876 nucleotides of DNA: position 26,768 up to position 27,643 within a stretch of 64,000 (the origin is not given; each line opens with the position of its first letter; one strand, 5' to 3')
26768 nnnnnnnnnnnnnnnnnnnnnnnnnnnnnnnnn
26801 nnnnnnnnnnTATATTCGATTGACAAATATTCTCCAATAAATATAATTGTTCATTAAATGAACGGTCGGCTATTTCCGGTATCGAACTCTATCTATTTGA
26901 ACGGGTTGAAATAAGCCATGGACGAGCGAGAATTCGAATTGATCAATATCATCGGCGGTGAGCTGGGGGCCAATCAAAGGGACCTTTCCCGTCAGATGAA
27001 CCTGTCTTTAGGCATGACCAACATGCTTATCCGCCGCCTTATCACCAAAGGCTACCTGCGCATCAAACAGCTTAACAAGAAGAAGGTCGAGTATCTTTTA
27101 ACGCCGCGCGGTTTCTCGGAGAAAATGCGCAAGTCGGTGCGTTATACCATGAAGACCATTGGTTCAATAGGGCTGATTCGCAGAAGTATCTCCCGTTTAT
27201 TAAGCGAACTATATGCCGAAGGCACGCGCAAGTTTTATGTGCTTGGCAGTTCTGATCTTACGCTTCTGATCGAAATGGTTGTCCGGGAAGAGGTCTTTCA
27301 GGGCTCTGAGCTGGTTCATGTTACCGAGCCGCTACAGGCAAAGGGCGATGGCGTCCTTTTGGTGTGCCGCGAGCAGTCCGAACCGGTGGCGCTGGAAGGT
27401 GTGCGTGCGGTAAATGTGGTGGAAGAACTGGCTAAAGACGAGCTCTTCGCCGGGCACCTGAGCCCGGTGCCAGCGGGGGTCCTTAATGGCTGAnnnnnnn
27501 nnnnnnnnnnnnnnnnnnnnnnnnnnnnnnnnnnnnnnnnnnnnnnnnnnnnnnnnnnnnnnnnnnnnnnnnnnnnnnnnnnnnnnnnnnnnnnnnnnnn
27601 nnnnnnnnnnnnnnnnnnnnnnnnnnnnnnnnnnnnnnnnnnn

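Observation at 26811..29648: Foreign-looking insertion inside the glycan island: regulator, PDDEXK nuclease, truncated Schlafen-type ATPase remnant and papain-like peptidase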

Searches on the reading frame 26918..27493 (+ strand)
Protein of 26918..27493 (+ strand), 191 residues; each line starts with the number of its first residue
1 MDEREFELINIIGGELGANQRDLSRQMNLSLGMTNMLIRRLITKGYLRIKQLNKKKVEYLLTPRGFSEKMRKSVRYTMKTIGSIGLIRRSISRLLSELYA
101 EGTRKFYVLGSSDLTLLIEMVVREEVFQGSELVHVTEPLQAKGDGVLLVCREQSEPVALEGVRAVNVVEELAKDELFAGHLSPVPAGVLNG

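Call 3: search_protein_families(library=pfam, proteins=[window:26918-27493:+], max_evalue=0.01)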
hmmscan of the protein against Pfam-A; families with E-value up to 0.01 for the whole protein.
window:26918-27493:+ (191 aa): 6 families
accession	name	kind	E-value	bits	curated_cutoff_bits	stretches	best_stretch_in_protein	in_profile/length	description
PF13412.12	HTH_24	-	2.1e-06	27.6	21.9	1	1-48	1-48/48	Winged helix-turn-helix DNA-binding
PF12802.13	MarR_2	-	0.0012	19.4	27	1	5-48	7-51/61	MarR family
PF01047.28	MarR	-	0.0012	19.2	24.6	1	4-48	4-48/59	MarR family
PF21984.2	DnaD_N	-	0.0015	19.1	27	1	21-56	39-74/101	DnaD N-terminal domain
PF13463.12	HTH_27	-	0.0018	19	22.2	1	3-65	3-68/68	Winged helix DNA-binding domain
PF14947.12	HTH_45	-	0.0058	17.1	25.5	1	17-66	19-63/77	Winged helix-turn-helix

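Call 5: search_protein_families(library=ncbifam, proteins=[window:26918-27493:+], max_evalue=0.01)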
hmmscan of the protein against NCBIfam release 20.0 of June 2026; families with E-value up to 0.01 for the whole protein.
window:26918-27493:+ (191 aa): 2 families
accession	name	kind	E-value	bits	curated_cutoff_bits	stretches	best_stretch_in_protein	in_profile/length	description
TIGR04176.1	MarR_EPS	equivalog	1.6e-13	50.6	88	1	2-98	3-103/105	MarR family EPS-associated transcriptional regulator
NF050133.1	TransRegFabT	equivalog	0.0076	16.5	200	0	5-58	31-85/138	fatty acid biosynthesis transcriptional regulator FabT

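Call 6: search_protein_families(library=padloc, proteins=[window:26918-27493:+], max_evalue=0.01)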
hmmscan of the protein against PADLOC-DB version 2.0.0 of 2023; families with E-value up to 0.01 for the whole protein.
window:26918-27493:+ (191 aa): 0 families

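Call 8: find_encoding_contigs(protein=window:26918-27493:+, flank=10000, max_places=10)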
Protein window:26918-27493:+ (191 aa): no gene with exactly this product is on record in the collection.

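Call 10: find_homologous_proteins(query=window:26918-27493:+, max_evalue=0.001)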
Query window:26918-27493:+ (191 aa): 659 proteins with E <= 0.001 among 885 candidates; the best 120 are listed.
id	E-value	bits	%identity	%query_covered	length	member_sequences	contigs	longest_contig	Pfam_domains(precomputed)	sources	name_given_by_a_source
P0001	4.9e-115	399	100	100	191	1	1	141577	PF13412.13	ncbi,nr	ncbi:MAG: winged helix-turn-helix transcriptional regulator [Candidatus Omnitrophica bacterium]|nr:w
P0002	1.7e-87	310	78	96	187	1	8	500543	PF13412.13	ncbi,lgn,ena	-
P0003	2.0e-86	306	80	98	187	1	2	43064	PF13412.13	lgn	-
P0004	3.2e-86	306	79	98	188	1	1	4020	PF13412.13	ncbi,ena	-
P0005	1.9e-85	303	77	98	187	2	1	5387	PF13412.13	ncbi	-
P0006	1.8e-81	290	78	94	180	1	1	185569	PF13412.13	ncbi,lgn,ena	ncbi:MAG: winged helix-turn-helix transcriptional regulator [Candidatus Omnitrophota bacterium]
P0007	7.0e-80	285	74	98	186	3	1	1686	PF13412.13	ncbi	-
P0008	1.1e-74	268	73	94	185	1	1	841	PF13412.13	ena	-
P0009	1.2e-74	268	74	91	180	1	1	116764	PF13412.13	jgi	jgi:DNA-binding MarR family transcriptional regulator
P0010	2.6e-73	264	71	94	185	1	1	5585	PF13412.13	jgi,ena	-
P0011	3.0e-73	263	70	92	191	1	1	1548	PF13412.13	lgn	-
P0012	3.2e-73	263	70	92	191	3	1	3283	PF13412.13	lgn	-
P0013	2.2e-72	261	64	98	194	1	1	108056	PF01047.29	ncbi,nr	ncbi:MAG: MarR family transcriptional regulator [Candidatus Omnitrophica bacterium]|nr:MarR family t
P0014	8.3e-72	259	73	92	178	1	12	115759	PF13412.13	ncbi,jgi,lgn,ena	-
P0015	1.7e-70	254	66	93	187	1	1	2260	PF01047.29,PF21441.5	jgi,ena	-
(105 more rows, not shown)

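Call 11: find_encoding_contigs(protein=P0002, flank=8000, max_places=3)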
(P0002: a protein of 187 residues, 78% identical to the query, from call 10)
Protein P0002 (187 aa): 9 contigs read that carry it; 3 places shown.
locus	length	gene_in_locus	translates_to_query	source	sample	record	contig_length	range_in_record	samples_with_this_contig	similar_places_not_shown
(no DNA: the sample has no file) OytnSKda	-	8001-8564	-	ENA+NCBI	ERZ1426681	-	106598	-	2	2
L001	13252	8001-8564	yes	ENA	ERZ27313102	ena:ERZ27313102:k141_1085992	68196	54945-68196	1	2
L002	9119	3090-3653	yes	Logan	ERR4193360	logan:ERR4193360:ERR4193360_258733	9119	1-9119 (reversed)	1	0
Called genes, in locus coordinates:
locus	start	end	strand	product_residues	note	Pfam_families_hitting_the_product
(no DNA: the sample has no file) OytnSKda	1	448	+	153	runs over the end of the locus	PF02681:DUF212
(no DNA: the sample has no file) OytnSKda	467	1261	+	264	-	PF01476:LysM, PF03734:YkuD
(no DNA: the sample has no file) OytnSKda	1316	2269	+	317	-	PF03255:ACCA, PF01039:Carboxyl_trans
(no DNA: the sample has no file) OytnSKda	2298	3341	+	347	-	PF21016:RlmN_N, PF04055:Radical_SAM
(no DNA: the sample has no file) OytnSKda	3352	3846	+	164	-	PF17830:STI1-HOP_DP (faint)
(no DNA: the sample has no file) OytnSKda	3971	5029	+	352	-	PF00044:Gp_dh_N, PF02800:Gp_dh_C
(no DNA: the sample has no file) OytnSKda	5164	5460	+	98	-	-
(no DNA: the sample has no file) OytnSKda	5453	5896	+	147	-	PF11663:Toxin_YhaV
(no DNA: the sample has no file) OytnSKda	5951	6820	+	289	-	PF02219:MTHFR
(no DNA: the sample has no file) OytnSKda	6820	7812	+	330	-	PF01073:3Beta_HSD, PF01370:Epimerase, PF02719:Polysacc_synt_2, PF04321:RmlD_sub_bind, PF05368:NmrA, PF16363:GDP_Man_Dehyd, PF13460:NAD_binding_10, PF07993:NAD_binding_4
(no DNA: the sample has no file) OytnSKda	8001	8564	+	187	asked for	PF13412:HTH_24 (weak)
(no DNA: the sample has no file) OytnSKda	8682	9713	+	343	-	PF02661:Fic, PF12728:HTH_17 (weak)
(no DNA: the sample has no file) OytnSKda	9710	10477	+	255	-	PF00112:Peptidase_C1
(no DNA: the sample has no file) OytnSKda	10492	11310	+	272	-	PF01061:ABC2_membrane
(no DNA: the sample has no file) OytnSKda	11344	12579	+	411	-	PF00005:ABC_tran, PF14524:Wzt_C (faint)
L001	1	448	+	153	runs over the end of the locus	PF02681:DUF212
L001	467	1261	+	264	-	PF01476:LysM, PF03734:YkuD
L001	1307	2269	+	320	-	PF03255:ACCA, PF01039:Carboxyl_trans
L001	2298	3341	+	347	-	PF21016:RlmN_N, PF04055:Radical_SAM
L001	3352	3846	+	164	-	PF17830:STI1-HOP_DP (faint)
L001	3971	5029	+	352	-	PF00044:Gp_dh_N, PF02800:Gp_dh_C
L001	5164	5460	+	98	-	-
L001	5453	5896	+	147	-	PF11663:Toxin_YhaV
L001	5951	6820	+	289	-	PF02219:MTHFR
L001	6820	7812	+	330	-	PF01073:3Beta_HSD, PF01370:Epimerase, PF02719:Polysacc_synt_2, PF04321:RmlD_sub_bind, PF05368:NmrA, PF16363:GDP_Man_Dehyd, PF13460:NAD_binding_10, PF07993:NAD_binding_4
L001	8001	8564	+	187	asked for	PF13412:HTH_24 (weak)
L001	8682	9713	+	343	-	PF02661:Fic, PF12728:HTH_17 (weak)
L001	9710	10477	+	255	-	PF00112:Peptidase_C1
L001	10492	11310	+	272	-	PF01061:ABC2_membrane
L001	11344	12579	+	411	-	PF00005:ABC_tran, PF14524:Wzt_C (faint)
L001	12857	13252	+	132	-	?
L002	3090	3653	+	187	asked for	PF13412:HTH_24 (weak)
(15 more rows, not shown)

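Call 12: find_encoding_contigs(protein=P0003, flank=8000, max_places=2)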
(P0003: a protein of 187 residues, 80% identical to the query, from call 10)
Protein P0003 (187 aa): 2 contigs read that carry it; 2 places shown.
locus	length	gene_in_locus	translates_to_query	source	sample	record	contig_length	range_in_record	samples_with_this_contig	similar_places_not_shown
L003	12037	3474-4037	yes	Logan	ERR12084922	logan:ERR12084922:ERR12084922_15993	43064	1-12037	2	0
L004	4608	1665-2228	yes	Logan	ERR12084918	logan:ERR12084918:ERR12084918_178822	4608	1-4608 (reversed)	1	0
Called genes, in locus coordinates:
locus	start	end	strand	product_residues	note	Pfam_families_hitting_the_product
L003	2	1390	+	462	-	?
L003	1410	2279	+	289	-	PF02219:MTHFR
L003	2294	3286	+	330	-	PF01073:3Beta_HSD, PF01370:Epimerase, PF02719:Polysacc_synt_2, PF04321:RmlD_sub_bind, PF05368:NmrA, PF16363:GDP_Man_Dehyd, PF13460:NAD_binding_10, PF07993:NAD_binding_4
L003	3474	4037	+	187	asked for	PF13412:HTH_24 (weak)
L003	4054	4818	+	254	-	PF00112:Peptidase_C1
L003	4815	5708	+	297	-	PF04055:Radical_SAM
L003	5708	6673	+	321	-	PF01075:Glyco_transf_9 (weak)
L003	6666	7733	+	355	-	PF04055:Radical_SAM, PF13186:SPASM (weak)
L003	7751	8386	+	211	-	PF00702:Hydrolase, PF13419:HAD_2, PF13242:Hydrolase_like (weak)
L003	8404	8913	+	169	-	PF01965:DJ-1_PfpI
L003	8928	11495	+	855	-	PF02776:TPP_enzyme_N, PF00205:TPP_enzyme_M, PF02775:TPP_enzyme_C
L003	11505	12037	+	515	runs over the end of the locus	PF04295:GD_AH_second, PF20629:GD_AH_C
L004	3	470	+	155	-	?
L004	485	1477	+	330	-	PF01073:3Beta_HSD, PF01370:Epimerase, PF02719:Polysacc_synt_2, PF04321:RmlD_sub_bind, PF05368:NmrA, PF16363:GDP_Man_Dehyd, PF13460:NAD_binding_10, PF07993:NAD_binding_4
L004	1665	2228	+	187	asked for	PF13412:HTH_24 (weak)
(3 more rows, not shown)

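Call 13: find_encoding_contigs(protein=P0006, flank=8000, max_places=2)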
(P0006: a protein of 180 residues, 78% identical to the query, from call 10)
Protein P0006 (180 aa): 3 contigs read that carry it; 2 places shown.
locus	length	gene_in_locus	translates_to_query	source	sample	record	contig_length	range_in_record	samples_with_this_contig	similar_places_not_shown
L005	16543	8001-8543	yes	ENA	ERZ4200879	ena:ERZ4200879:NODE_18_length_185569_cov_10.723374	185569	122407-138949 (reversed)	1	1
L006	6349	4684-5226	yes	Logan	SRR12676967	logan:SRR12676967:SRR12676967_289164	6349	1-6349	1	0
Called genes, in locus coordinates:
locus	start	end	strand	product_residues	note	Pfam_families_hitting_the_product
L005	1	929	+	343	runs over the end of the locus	PF21016:RlmN_N, PF04055:Radical_SAM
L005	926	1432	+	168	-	PF17830:STI1-HOP_DP (faint)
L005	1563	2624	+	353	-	PF00044:Gp_dh_N, PF02800:Gp_dh_C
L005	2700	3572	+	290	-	PF02219:MTHFR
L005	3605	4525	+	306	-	PF00535:Glycos_transf_2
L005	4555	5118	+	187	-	PF00132:Hexapep (faint)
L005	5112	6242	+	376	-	PF01041:DegT_DnrJ_EryC1, PF00155:Aminotran_1_2 (weak), PF00266:Aminotran_5 (weak)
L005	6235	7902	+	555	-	-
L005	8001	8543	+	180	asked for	PF13412:HTH_24 (weak)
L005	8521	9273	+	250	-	PF00112:Peptidase_C1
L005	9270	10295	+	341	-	PF00106:adh_short (weak), PF01073:3Beta_HSD, PF01370:Epimerase, PF02719:Polysacc_synt_2, PF07993:NAD_binding_4 (faint), PF08659:KR (weak), PF16363:GDP_Man_Dehyd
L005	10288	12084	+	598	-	PF00664:ABC_membrane (faint), PF02463:SMC_N (faint), PF00005:ABC_tran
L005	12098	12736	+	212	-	PF13489:Methyltransf_23, PF08242:Methyltransf_12, PF08241:Methyltransf_11, PF13649:Methyltransf_25 (weak), PF13847:Methyltransf_31 (faint)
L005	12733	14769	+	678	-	PF00534:Glycos_transf_1, PF13692:Glyco_trans_1_4, PF00534:Glycos_transf_1 (weak), PF13692:Glyco_trans_1_4 (weak)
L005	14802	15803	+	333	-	PF01073:3Beta_HSD, PF01370:Epimerase, PF02719:Polysacc_synt_2, PF04321:RmlD_sub_bind, PF05368:NmrA, PF08659:KR (weak), PF13460:NAD_binding_10, PF16363:GDP_Man_Dehyd, +1 more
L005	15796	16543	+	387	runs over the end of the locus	PF01041:DegT_DnrJ_EryC1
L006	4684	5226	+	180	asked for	PF13412:HTH_24 (weak)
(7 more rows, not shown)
